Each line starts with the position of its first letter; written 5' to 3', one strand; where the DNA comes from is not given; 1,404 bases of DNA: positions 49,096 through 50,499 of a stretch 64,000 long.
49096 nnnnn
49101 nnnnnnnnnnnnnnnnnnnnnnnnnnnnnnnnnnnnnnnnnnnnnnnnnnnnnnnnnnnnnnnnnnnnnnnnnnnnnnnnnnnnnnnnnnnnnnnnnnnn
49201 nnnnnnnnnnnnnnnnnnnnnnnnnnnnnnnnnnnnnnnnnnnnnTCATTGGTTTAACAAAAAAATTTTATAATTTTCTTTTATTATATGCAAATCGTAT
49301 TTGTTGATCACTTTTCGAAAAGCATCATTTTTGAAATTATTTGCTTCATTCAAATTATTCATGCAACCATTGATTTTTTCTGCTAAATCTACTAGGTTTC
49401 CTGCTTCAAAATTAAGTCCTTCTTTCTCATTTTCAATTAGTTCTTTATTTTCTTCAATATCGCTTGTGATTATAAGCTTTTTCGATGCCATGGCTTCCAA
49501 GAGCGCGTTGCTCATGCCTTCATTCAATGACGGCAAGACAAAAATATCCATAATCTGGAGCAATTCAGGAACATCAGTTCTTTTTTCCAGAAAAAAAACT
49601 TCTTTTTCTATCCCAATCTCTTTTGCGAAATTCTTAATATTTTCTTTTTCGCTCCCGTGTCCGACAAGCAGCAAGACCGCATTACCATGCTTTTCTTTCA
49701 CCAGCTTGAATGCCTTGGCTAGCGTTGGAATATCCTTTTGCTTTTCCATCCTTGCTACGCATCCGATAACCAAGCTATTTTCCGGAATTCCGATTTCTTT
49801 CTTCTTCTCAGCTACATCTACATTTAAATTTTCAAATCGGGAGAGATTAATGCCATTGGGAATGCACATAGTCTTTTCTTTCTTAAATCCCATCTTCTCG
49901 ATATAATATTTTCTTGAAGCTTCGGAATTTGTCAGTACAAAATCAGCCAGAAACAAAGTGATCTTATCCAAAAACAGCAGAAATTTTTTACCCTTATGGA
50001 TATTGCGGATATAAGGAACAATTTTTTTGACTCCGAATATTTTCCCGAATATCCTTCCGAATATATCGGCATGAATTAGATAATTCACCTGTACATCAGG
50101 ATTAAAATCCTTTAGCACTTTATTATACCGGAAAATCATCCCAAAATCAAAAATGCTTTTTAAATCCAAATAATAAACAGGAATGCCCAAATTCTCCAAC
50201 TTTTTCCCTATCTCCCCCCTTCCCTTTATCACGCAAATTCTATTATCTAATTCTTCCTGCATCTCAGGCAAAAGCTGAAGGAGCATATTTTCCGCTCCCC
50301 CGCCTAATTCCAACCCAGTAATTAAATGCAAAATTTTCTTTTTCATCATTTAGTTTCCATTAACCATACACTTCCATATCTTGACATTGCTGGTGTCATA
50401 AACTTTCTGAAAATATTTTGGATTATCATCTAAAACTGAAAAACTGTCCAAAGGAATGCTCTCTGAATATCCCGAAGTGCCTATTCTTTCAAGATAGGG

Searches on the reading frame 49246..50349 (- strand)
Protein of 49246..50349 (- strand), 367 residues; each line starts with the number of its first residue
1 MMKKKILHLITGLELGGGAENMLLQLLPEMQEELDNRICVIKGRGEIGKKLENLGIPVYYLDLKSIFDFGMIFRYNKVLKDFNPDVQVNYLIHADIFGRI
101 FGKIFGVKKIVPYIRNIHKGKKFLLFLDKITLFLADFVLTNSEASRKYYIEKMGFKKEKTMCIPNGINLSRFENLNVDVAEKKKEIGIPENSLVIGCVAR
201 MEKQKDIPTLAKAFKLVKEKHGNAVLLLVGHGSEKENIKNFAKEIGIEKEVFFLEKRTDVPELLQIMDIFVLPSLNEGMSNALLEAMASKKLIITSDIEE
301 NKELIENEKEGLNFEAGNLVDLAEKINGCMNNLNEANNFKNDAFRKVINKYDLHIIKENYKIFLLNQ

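Call 5: search_protein_families(library=pfam, proteins=[window:49246-50349:-])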
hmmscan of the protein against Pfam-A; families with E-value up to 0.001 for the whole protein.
window:49246-50349:- (367 aa): 4 families
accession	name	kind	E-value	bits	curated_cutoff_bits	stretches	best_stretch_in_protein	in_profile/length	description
PF00534.26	Glycos_transf_1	-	1.7e-35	122.6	26.4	1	180-343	3-169/172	Glycosyl transferases group 1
PF13692.12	Glyco_trans_1_4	-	2.1e-31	109.5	27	1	194-332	3-142/142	Glycosyl transferases group 1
PF13439.12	Glyco_transf_4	-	4.5e-12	46.8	28.5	1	17-171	2-170/170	Glycosyltransferase Family 4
PF13579.12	Glyco_trans_4_4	-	5.1e-06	27.4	29.7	1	17-166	1-158/158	Glycosyl transferase 4-like domain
